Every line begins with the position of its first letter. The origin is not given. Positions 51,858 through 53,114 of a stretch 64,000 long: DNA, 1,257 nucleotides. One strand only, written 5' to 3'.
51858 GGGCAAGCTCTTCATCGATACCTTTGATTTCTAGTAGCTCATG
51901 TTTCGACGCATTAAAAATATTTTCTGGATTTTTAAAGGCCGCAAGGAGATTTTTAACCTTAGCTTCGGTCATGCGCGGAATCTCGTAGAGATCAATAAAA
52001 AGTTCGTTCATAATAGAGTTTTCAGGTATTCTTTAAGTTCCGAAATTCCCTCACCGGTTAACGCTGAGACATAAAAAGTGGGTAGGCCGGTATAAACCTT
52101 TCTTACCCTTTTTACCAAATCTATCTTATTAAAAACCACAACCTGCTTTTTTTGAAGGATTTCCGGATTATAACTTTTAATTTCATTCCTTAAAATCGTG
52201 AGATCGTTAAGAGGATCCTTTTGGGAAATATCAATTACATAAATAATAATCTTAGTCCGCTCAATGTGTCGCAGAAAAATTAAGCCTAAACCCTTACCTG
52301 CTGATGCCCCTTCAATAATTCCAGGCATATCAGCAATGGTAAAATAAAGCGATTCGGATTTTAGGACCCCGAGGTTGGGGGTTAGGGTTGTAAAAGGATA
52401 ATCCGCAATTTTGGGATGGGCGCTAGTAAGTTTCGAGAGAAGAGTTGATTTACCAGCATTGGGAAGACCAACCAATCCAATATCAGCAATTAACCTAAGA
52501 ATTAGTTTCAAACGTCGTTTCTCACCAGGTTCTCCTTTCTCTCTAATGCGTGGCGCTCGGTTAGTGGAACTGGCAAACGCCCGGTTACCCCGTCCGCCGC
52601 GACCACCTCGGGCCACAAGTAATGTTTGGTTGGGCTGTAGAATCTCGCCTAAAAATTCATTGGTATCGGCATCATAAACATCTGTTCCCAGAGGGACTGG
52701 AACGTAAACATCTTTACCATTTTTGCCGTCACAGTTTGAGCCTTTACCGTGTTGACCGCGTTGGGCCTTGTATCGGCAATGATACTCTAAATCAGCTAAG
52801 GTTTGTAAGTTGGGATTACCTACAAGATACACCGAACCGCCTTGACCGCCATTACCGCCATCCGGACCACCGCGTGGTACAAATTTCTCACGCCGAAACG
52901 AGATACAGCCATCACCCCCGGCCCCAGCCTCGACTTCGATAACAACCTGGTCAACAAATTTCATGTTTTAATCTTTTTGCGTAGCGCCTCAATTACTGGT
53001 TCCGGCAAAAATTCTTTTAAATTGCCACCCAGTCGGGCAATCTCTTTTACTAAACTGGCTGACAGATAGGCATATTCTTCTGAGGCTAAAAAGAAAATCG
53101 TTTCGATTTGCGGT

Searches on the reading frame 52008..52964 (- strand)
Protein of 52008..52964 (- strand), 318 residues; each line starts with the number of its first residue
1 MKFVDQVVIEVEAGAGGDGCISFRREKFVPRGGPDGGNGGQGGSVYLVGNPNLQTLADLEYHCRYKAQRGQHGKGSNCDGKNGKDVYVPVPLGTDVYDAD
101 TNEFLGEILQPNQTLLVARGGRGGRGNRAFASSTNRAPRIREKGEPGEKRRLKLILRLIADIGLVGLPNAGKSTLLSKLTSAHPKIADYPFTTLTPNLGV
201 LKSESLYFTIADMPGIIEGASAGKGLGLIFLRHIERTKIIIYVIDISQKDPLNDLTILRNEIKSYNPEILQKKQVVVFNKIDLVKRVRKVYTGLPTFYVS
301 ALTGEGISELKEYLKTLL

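Call 25: find_encoding_contigs(protein=window:52008-52964:-, flank=10000, max_places=6)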
Protein window:52008-52964:- (318 aa): 3 contigs read that carry it; 3 places shown.
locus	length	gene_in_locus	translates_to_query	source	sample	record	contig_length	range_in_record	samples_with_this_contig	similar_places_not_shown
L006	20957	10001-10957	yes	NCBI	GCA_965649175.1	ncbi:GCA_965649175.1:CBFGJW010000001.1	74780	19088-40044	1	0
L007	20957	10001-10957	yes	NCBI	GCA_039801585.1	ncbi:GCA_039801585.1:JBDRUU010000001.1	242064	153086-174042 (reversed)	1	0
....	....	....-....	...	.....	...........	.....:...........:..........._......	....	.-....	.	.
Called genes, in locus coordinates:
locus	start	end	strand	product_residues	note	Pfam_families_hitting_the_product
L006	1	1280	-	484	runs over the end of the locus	PF13522:GATase_6, PF13537:GATase_7, PF00156:Pribosyltran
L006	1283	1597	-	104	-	-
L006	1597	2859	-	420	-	PF03952:Enolase_N, PF00113:Enolase_C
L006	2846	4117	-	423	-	PF00464:SHMT, PF01212:Beta_elim_lyase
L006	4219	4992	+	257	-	PF03819:MazG, PF01503:PRA-PH (weak), PF03819:MazG, PF12643:MazG-like (weak)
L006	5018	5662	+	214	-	PF00406:ADK, PF13207:AAA_17, PF13238:AAA_18, PF05191:ADK_lid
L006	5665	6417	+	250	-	PF00557:Peptidase_M24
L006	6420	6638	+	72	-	PF01176:eIF-1a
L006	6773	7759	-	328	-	PF00814:TsaD, PF22521:HypF_C_2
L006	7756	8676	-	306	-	PF07949:YbbR (faint)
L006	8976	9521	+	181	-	PF03602:Cons_hypoth95, PF02086:MethyltransfD12 (faint), PF05175:MTS (weak)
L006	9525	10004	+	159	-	PF01467:CTP_transf_like, PF08218:Citrate_ly_lig (weak)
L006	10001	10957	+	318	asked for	PF01018:GTP1_OBG, PF00025:Arf (weak), PF01926:MMR_HSR1, PF02421:FeoB_N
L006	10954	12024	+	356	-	PF12826:HHH_2 (faint), PF14520:HHH_5 (weak), PF02481:DNA_processg_A, PF17782:WHD_DprA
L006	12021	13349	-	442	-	PF00919:UPF0004, PF04055:Radical_SAM, PF18693:TRAM_2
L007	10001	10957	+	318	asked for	PF01018:GTP1_OBG, PF00025:Arf (weak), PF01926:MMR_HSR1, PF02421:FeoB_N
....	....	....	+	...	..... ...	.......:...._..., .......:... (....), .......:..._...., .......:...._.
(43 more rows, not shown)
